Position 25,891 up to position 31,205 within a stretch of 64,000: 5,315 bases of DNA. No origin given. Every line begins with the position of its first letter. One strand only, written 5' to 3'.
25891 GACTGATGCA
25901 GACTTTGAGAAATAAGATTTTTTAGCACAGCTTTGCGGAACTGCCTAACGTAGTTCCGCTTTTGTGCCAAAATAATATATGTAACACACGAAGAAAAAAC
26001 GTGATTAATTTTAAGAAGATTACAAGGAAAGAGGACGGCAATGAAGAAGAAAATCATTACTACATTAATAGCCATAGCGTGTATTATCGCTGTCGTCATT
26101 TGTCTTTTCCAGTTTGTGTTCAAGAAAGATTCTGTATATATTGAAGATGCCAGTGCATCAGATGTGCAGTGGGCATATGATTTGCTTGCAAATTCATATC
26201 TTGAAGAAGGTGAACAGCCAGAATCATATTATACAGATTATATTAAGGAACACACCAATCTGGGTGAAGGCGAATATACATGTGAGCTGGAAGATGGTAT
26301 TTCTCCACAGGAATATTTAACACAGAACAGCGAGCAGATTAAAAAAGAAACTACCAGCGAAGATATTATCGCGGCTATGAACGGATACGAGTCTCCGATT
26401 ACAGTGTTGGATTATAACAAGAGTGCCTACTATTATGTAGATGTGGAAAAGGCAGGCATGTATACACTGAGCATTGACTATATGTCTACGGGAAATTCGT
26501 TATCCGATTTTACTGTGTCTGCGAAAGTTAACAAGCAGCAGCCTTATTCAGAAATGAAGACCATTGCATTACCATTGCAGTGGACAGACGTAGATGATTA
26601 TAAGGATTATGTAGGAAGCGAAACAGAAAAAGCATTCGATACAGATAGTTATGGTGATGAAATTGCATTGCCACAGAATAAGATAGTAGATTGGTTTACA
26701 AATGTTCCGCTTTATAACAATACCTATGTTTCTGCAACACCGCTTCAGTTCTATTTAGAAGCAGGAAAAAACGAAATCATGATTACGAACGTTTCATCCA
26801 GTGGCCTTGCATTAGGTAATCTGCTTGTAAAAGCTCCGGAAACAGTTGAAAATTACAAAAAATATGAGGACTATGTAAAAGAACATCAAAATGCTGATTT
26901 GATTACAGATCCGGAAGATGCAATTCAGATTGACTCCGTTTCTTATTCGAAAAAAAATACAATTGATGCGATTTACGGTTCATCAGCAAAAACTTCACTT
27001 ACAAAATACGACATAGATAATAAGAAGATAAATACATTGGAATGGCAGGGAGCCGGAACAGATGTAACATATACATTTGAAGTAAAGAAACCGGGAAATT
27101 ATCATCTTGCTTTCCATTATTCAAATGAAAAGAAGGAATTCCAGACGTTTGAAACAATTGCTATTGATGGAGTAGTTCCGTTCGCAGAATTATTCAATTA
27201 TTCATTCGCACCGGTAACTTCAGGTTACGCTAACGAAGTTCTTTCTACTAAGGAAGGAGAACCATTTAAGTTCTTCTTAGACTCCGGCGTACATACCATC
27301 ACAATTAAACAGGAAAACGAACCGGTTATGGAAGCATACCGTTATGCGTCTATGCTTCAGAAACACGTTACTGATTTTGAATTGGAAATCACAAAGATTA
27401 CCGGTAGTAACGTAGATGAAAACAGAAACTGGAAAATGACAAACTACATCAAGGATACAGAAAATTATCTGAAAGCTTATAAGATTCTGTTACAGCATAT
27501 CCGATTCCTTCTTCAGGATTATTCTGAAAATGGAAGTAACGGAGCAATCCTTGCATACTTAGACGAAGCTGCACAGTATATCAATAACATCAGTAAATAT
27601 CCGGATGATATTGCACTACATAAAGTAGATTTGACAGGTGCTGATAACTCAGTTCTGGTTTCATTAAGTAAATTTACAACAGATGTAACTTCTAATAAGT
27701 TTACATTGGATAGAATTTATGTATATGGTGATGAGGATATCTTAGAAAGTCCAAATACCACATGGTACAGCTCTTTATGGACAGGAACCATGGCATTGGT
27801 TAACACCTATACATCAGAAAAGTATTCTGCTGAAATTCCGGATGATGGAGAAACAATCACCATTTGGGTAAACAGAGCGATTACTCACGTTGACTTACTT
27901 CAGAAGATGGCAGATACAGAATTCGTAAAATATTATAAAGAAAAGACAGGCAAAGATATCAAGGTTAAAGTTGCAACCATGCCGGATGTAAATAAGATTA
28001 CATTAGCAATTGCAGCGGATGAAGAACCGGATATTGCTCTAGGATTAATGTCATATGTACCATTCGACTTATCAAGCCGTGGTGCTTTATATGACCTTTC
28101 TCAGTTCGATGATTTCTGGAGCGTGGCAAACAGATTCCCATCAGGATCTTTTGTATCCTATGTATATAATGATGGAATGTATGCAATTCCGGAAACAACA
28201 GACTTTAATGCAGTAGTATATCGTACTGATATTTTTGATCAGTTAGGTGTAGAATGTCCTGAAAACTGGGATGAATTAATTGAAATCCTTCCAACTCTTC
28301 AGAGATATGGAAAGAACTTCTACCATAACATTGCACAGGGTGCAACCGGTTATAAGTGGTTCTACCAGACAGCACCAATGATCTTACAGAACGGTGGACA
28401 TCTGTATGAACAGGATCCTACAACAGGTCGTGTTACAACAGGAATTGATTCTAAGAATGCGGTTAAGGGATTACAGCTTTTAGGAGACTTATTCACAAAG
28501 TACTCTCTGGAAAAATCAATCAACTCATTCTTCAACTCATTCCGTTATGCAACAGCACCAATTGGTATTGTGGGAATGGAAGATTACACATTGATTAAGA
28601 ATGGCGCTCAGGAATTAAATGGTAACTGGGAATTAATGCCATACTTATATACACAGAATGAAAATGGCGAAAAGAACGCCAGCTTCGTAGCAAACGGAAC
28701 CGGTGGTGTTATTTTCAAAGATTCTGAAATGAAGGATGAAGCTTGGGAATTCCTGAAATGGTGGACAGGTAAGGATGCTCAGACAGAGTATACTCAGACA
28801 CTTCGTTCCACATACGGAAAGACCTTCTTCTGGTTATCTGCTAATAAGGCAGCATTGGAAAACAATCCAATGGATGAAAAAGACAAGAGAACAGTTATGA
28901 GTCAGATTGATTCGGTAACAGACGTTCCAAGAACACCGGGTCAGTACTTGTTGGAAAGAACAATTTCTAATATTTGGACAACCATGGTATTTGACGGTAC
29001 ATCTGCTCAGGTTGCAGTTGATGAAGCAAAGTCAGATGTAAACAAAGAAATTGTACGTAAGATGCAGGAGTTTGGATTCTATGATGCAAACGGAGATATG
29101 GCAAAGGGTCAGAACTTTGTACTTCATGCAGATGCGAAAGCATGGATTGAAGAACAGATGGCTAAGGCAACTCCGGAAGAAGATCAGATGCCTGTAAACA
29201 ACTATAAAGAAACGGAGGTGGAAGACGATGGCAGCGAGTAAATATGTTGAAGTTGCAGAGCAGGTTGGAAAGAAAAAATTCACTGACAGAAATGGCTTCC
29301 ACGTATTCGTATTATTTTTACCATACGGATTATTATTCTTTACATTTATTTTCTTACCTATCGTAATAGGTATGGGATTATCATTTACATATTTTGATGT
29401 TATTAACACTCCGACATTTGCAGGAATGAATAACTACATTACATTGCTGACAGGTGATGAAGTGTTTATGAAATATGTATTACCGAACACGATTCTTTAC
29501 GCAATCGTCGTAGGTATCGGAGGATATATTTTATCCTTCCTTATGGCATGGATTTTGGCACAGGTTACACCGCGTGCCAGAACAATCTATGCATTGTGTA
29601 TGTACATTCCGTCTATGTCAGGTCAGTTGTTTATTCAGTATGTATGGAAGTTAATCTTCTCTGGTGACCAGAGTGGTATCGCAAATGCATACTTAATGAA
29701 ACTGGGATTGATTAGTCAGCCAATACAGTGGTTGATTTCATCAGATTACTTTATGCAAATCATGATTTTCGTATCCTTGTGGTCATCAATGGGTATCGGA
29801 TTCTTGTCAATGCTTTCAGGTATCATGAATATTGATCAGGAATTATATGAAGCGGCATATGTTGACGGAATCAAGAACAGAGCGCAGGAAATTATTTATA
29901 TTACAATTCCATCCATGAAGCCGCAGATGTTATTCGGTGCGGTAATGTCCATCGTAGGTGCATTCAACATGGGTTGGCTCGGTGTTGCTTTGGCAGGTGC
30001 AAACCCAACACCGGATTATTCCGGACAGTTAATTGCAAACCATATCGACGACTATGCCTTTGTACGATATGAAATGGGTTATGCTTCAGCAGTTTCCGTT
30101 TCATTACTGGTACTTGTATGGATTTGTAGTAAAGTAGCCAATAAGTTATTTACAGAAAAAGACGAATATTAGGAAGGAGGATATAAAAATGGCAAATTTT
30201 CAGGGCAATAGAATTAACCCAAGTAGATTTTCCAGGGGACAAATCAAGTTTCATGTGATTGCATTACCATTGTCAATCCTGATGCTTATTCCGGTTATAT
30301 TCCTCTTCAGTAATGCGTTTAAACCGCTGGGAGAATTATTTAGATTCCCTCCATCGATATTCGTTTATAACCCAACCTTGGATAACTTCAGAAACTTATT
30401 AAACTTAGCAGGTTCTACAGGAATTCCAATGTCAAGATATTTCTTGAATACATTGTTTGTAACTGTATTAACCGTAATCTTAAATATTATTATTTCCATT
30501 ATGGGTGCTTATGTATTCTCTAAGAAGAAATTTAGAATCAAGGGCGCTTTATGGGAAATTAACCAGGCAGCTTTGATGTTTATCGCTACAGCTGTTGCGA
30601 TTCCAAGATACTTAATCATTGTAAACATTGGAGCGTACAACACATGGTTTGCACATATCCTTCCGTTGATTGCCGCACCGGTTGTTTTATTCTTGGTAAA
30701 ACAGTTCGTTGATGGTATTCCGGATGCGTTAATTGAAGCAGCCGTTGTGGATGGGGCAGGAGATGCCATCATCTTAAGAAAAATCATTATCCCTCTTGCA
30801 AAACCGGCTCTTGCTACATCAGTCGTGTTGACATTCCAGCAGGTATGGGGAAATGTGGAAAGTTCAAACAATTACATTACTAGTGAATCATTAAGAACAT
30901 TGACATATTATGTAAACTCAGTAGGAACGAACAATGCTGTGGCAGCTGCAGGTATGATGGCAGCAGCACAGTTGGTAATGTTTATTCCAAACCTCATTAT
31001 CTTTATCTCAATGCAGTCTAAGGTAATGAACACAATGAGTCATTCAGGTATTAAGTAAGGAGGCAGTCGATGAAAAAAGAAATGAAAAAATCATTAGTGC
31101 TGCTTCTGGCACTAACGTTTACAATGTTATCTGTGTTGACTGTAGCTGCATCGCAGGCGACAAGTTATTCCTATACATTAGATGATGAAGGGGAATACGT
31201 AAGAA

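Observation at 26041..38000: Uncharacterised seven-gene envelope module: giant TM-anchored CBM-SBP fusion, two ABC permease pairs, NHL/TPR/Yip1-like protein and DUF5696-like protein, with no ATPase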

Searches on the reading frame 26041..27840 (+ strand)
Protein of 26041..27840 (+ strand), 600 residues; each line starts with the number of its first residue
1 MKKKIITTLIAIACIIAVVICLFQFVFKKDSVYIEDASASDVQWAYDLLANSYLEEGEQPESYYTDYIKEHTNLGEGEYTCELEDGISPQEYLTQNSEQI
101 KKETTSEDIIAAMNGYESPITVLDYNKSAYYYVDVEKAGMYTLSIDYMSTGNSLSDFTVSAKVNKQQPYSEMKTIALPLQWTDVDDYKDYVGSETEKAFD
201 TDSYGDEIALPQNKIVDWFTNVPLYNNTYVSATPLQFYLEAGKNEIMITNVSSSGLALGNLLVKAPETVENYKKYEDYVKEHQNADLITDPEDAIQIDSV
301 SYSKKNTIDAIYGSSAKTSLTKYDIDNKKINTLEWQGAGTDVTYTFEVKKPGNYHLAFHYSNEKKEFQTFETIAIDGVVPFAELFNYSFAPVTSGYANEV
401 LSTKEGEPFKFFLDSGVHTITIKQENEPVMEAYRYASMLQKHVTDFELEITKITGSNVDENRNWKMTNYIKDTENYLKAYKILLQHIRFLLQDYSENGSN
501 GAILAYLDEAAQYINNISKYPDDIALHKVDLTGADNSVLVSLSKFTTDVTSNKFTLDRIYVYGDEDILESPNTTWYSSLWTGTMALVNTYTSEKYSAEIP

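Call 72: search_protein_families(library=pfam, proteins=[window:26041-27840:+], max_evalue=0.5)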
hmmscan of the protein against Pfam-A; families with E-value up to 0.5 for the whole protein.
window:26041-27840:+ (600 aa): 5 families
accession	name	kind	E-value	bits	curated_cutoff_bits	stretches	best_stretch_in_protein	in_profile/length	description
PF16990.11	CBM_35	-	0.0018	19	28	0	332-379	28-73/121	Carbohydrate binding module (family 35)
PF02246.21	B1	-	0.014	15.9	25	0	412-446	16-51/69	Protein L b1 domain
PF07523.18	Big_3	-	0.015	16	21.2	0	113-149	26-59/68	Bacterial Ig-like domain (group 3)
PF09394.16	Inhibitor_I42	-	0.037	14.7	27.2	0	336-367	49-80/91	Chagasin family peptidase inhibitor I42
PF24519.1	Ig-like_Pom152_1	-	0.16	13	27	0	331-369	65-103/110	Nucleoporin pom152-like, first immunoglobulin-like domain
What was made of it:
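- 26041..29241 (+): Large (1066 aa) N-terminally anchored SBP: a conserved N-terminal region of about 550 aa with two CBM6/35-like modules, followed by a CUT1 SBP domain. Recurrent weak CBM35/CBM6 hits (call 72).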

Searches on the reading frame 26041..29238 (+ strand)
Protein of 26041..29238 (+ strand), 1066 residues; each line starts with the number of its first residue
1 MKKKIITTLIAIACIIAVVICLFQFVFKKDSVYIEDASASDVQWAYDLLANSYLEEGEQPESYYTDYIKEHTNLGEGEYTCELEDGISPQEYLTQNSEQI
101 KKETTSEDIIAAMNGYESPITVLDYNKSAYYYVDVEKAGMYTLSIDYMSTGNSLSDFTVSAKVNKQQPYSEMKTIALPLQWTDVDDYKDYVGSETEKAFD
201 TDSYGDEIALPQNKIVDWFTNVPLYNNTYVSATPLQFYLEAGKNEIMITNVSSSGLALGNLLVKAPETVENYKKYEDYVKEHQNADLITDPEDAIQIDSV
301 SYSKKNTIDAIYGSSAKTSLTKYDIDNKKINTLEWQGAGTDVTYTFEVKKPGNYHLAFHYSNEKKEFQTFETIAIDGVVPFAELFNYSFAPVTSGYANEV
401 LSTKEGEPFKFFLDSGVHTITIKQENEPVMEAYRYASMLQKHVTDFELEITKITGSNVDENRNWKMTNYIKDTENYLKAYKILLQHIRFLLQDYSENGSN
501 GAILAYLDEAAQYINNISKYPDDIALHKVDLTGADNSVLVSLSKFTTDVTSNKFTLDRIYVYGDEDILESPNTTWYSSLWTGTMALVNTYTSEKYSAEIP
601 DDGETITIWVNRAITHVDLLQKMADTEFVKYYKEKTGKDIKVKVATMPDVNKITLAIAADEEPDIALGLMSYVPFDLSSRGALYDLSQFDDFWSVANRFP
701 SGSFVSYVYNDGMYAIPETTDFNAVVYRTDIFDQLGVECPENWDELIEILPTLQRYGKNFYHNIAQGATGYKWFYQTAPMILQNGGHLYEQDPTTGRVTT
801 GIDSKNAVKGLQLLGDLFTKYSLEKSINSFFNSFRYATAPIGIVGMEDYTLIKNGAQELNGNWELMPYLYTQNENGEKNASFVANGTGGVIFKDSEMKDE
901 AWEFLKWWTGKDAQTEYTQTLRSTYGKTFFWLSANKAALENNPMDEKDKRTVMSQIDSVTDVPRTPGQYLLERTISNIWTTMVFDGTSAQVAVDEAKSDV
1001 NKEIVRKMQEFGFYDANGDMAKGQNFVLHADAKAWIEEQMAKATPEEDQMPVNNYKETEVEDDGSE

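Call 3: search_protein_families(library=pfam, proteins=[window:26041-29238:+], max_evalue=0.01)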
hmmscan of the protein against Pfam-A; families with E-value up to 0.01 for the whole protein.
window:26041-29238:+ (1066 aa): 3 families
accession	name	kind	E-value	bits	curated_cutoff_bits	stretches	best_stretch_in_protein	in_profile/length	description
PF01547.30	SBP_bac_1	-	3.5e-26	93.4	26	1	618-914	6-306/307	Bacterial extracellular solute-binding protein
PF09394.16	Inhibitor_I42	-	0.0011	19.7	27.2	0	336-367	49-80/91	Chagasin family peptidase inhibitor I42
PF16990.11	CBM_35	-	0.0055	17.5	28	0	332-379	28-73/121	Carbohydrate binding module (family 35)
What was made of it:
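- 26041..29241 (+): SBP_bac_1 at 618-914 (call 3).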

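Call 10: search_protein_families(library=ncbifam, proteins=[window:26041-29238:+], max_evalue=0.01)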
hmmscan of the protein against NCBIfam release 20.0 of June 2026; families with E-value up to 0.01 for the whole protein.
window:26041-29238:+ (1066 aa): 0 families

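Call 34: search_solved_structures(query=window:26041-29238:+, max_evalue=0.1)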
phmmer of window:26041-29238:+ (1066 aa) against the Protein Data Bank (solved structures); distinct sequences matched with E-value up to 0.1: 31.
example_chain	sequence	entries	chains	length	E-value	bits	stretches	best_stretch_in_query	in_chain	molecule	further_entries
7x0i_A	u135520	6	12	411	7e-13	50.6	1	649-1010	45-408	CbpB | CpbB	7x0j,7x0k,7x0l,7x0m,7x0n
5ysb_A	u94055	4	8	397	1.2e-12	49.8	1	627-997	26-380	Lin1841 protein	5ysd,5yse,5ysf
6dtu_A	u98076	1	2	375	3.4e-11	45.1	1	606-829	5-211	maltose-binding protein MalE1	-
2gha_A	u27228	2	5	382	3.5e-11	45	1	606-829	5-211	maltose ABC transporter, periplasmic maltose-binding protein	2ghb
9xf5_A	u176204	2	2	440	6e-10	40.9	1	615-919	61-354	ABC transporter substrate-binding protein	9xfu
5ci5_A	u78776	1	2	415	2.3e-09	39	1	603-917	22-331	Extracellular solute-binding protein family 1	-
2heu_A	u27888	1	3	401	2.4e-09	38.9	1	631-761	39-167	Sugar ABC transporter, sugar-binding protein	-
2hq0_A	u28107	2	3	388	2.6e-09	38.8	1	632-761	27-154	Sugar ABC transporter, sugar-binding protein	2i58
2hfb_A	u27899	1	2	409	2.7e-09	38.7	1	632-761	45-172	Sugar ABC transporter, sugar-binding protein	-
6pql_A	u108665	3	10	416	2.8e-09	38.7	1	632-761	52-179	ABC transporter sugar-binding protein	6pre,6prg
6dtq_A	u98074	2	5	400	4.4e-09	38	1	638-824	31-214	maltose-binding protein MalE3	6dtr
6dts_A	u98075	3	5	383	4.9e-09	37.9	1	606-819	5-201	maltose-binding protein MalE2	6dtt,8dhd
2fnc_A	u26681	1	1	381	5.9e-09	37.6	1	606-819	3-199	maltose ABC transporter, periplasmic maltose-binding protein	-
6lce_A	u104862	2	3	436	1.4e-08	36.4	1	589-918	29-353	ABC transporter substrate binding component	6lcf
4rk2_A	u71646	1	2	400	3.8e-07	31.6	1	677-994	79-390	Putative sugar ABC transporter, substrate-binding protein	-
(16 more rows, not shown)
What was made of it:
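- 26041..29241 (+): PDB matches are beta-gluco-oligosaccharide SBPs: CbpB at 7e-13 and Lin1841 at 1e-12 (call 34).
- The SBP domain resembles beta-gluco-oligosaccharide SBPs (call 34).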

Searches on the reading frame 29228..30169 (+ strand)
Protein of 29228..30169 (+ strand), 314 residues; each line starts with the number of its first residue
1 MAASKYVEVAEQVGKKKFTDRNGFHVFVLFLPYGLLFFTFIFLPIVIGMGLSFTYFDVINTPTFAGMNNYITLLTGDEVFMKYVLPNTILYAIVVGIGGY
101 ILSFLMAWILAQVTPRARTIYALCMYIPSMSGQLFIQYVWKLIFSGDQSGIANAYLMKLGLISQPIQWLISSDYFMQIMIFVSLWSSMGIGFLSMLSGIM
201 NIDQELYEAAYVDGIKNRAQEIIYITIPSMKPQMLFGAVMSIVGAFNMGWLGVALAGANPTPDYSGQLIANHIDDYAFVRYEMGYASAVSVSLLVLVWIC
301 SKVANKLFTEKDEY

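Call 3: search_protein_families(library=pfam, proteins=[window:29228-30169:+], max_evalue=0.01)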
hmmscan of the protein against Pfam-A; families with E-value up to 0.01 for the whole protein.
window:29228-30169:+ (314 aa): 1 family
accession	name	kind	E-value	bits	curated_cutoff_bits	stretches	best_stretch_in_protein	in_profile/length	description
PF00528.27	BPD_transp_1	-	2.2e-10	41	26.4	1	100-296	2-169/184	Binding-protein-dependent transport system inner membrane component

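Call 10: search_protein_families(library=ncbifam, proteins=[window:29228-30169:+], max_evalue=0.01)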
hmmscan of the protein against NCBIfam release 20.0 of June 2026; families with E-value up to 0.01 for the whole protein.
window:29228-30169:+ (314 aa): 5 families
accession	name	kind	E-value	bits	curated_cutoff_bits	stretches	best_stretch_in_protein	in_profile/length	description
NF007044.0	PRK09497.1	equivalog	2.5e-17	63.3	348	1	25-299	8-266/285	spermidine/putrescine ABC transporter permease PotB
NF040931.1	ABC_arch_GlcT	equivalog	9.9e-15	54.9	360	1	36-296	6-257/278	glucose ABC transporter permease GlcT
NF007852.0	PRK10561.1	equivalog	5.5e-12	46.1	335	1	23-308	11-288/295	sn-glycerol-3-phosphate ABC transporter permease UgpA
NF007963.0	PRK10683.1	equivalog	4.8e-08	32.8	489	1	66-297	82-298/317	putrescine ABC transporter permease PotH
NF043074.1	MMSYN1_0196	equivalog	0.00047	19.5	350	1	25-305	9-260/277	spermidine/putrescine ABC transporter permease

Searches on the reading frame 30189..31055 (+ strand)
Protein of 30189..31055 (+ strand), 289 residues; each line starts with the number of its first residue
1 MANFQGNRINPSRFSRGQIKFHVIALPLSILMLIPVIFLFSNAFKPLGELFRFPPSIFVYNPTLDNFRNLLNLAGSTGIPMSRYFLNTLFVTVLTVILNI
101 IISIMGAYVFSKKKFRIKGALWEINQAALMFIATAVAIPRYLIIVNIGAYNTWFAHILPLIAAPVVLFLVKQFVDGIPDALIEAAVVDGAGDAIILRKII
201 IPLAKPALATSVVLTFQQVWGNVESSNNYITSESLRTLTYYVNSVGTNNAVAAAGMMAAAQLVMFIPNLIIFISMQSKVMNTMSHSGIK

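Call 3: search_protein_families(library=pfam, proteins=[window:30189-31055:+], max_evalue=0.01)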
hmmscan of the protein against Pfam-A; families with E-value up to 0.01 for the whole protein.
window:30189-31055:+ (289 aa): 1 family
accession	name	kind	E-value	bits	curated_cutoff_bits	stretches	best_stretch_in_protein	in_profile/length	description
PF00528.27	BPD_transp_1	-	4.9e-11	43.1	26.4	1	130-275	36-175/184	Binding-protein-dependent transport system inner membrane component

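Call 10: search_protein_families(library=ncbifam, proteins=[window:30189-31055:+], max_evalue=0.01)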
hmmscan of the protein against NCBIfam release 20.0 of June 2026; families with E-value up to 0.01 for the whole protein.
window:30189-31055:+ (289 aa): 11 families
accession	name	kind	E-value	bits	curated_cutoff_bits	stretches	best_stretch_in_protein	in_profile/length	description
NF008210.0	PRK10973.1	equivalog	3.3e-21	76.2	297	1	22-283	13-276/281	sn-glycerol-3-phosphate ABC transporter permease UgpE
NF040932.1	ABC_arch_GlcU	equivalog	1.3e-19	70.9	340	1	22-275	6-256/272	glucose ABC transporter permease GlcU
NF008231.0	PRK10998.1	equivalog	8.9e-11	41.9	261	1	78-289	78-295/296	maltose ABC transporter permease MalG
NF007047.0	PRK09500.1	equivalog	9e-10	38.6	326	1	86-266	61-246/257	spermidine/putrescine ABC transporter permease PotC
TIGR01581.1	Mo_ABC_porter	hypoth_equivalog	1.6e-06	27.8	210.3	1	92-243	30-199/225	ABC transporter permease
NF011624.0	PRK15050.1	equivalog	1.5e-05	24.2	247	1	175-279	185-289/297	2-aminoethylphosphonate ABC transporter permease subunit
NF008049.0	PRK10782.1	subfamily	1.8e-05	24.6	212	1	90-266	28-203/217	methionine ABC transporter permease MetI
TIGR02141.1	modB_ABC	equivalog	5.2e-05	23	182.6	1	88-222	3-151/208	molybdate ABC transporter permease subunit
TIGR03226.1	PhnU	equivalog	0.0001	21.9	283.45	1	174-268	202-296/311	2-aminoethylphosphonate ABC transporter permease subunit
NF043073.1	MMSYN1_0195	equivalog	0.00033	18.9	1250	1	85-216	59-192/1021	spermidine/putrescine ABC transporter permease/substrate-binding protein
TIGR00969.1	3a0106s02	subfamily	0.0081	15.7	240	0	161-271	153-263/272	sulfate ABC transporter permease subunit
